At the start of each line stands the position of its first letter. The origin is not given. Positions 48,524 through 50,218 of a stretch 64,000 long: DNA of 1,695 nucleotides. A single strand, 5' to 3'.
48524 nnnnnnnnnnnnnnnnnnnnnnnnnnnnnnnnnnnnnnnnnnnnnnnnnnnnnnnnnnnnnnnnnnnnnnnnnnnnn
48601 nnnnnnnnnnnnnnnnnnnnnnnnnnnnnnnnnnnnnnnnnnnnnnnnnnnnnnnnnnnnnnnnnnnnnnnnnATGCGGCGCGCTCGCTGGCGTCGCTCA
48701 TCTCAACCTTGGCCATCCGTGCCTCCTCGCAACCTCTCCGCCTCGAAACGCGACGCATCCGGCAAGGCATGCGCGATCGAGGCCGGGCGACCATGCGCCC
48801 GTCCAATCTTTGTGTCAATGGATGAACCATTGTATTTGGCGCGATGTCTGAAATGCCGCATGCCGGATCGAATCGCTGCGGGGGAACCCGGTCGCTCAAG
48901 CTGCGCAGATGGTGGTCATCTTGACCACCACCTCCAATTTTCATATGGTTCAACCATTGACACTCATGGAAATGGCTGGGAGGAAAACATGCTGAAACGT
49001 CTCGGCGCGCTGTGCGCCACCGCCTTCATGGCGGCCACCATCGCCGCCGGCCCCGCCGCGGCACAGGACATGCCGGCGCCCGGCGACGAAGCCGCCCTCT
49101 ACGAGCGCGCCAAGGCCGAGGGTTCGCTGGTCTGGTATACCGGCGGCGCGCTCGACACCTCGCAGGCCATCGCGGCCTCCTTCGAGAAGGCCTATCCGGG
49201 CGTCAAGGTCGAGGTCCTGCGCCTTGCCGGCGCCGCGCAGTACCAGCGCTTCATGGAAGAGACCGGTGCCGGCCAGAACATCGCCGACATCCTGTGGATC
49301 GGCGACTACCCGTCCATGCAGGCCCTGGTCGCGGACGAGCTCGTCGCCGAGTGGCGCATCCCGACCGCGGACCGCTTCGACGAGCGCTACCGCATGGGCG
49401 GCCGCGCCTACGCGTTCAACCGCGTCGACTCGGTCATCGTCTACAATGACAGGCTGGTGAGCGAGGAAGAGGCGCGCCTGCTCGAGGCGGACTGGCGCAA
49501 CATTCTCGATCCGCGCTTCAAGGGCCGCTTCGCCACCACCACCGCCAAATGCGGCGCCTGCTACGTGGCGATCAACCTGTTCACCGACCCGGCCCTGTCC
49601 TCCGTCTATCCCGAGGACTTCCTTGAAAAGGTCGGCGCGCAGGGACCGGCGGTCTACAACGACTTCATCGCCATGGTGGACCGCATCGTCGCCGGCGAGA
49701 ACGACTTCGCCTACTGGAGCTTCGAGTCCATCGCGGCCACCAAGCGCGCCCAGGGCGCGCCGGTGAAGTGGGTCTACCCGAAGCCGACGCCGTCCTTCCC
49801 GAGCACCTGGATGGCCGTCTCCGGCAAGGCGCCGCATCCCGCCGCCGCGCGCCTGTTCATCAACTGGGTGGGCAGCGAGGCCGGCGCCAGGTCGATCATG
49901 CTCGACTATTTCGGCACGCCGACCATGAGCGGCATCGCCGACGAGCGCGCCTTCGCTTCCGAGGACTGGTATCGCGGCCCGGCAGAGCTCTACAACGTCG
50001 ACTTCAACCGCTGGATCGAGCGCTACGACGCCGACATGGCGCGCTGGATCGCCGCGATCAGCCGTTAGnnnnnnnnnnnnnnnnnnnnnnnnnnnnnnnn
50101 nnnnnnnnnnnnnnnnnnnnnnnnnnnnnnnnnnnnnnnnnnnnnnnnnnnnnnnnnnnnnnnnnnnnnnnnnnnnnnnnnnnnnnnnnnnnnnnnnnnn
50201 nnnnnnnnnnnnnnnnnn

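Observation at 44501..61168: Second regulon: 7 FadR/GntR-type palindromes (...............) with no cognate regulator in the window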

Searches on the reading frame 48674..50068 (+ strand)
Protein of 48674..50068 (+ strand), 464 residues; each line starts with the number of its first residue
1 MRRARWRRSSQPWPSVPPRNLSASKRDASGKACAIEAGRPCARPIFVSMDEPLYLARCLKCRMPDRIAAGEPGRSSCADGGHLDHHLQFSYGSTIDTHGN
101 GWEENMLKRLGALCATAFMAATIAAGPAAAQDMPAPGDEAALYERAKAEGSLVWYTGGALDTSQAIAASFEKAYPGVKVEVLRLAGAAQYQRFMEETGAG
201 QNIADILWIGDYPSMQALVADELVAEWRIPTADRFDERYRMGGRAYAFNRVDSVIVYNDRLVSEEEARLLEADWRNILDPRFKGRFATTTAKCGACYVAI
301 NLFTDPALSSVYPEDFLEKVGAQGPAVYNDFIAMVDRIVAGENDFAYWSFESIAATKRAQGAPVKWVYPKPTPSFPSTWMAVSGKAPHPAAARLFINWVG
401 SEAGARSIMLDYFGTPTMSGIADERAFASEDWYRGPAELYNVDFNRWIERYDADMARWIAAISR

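Call 9: search_protein_families(library=pfam, proteins=[window:48674-50068:+])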
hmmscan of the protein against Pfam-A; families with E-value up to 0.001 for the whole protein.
window:48674-50068:+ (464 aa): 4 families
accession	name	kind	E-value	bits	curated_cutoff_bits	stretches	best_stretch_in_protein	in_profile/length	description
PF13416.11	SBP_bac_8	-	3.9e-11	43.7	27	1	165-428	1-272/279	Bacterial extracellular solute-binding protein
PF13531.11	SBP_bac_11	-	1.2e-10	42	25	1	155-406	5-219/227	Bacterial extracellular solute-binding protein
PF01547.30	SBP_bac_1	-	2.9e-10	41.1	26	1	162-405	9-306/307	Bacterial extracellular solute-binding protein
PF13343.11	SBP_bac_6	-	2.1e-08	34.4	24.6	1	202-417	2-219/245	Bacterial extracellular solute-binding protein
